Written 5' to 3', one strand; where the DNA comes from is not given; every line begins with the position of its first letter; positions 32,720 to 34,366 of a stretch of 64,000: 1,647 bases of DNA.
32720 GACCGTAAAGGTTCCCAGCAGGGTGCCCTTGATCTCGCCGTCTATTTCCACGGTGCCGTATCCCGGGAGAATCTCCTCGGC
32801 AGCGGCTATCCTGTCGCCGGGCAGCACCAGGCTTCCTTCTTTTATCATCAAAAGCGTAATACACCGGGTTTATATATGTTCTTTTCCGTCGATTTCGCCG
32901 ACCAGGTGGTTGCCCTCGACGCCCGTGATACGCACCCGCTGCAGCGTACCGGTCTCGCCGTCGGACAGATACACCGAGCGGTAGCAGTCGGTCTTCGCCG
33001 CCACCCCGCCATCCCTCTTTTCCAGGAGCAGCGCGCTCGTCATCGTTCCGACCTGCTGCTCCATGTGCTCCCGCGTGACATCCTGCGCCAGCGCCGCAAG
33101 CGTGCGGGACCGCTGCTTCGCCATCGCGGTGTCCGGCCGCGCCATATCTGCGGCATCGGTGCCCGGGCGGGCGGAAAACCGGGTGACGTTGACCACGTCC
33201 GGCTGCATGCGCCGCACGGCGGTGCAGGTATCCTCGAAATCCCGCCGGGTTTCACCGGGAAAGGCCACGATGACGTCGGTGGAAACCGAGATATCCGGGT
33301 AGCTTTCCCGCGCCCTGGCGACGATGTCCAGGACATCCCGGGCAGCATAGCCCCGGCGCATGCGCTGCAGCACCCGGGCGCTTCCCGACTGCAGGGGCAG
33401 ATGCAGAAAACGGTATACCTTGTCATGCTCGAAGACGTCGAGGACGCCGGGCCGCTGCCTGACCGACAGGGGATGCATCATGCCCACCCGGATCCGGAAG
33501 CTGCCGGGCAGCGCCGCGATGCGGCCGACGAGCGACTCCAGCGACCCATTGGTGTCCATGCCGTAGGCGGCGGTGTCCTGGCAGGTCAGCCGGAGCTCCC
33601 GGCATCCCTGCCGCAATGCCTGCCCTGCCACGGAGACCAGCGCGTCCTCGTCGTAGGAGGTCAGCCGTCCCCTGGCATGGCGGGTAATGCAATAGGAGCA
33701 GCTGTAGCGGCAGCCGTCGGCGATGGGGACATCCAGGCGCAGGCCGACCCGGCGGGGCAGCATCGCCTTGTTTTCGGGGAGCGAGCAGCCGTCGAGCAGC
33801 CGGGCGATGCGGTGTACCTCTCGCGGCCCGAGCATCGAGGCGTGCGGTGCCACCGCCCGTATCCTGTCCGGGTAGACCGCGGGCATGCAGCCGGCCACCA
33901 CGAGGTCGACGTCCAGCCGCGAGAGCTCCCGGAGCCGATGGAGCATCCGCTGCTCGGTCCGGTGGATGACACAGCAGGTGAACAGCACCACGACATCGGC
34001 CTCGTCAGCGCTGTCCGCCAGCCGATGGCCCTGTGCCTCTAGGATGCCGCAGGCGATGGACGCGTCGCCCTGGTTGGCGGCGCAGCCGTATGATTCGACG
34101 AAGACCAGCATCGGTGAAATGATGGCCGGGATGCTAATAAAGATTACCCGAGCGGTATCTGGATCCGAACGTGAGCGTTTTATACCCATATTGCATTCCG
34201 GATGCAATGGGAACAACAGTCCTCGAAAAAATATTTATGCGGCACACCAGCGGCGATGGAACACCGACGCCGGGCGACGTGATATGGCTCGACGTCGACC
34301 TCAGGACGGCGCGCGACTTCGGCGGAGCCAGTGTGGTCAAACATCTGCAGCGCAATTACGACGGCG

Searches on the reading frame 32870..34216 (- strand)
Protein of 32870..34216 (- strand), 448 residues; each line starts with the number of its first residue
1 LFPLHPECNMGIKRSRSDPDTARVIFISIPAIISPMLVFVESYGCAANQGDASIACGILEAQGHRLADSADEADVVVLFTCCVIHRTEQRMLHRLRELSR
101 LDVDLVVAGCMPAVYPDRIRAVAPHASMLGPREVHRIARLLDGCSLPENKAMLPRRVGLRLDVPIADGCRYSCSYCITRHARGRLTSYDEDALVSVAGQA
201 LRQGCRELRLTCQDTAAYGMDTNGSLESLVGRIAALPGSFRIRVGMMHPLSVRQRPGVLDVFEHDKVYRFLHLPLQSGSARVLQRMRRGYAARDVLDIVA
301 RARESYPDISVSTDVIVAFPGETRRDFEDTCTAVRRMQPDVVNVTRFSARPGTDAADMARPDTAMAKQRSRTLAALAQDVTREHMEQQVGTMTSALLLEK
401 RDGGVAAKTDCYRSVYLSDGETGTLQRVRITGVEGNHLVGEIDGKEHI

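Call 25: search_protein_families(library=pfam, proteins=[window:32870-34216:-], max_evalue=0.01)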
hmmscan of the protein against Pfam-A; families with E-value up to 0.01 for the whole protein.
window:32870-34216:- (448 aa): 2 families
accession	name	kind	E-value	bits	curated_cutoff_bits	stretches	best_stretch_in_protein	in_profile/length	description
PF00919.26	UPF0004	-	7.5e-21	74.4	27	1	38-127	2-94/98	Uncharacterized protein family UPF0004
PF04055.27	Radical_SAM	-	3.5e-19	70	29.5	1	164-331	2-163/166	Radical SAM superfamily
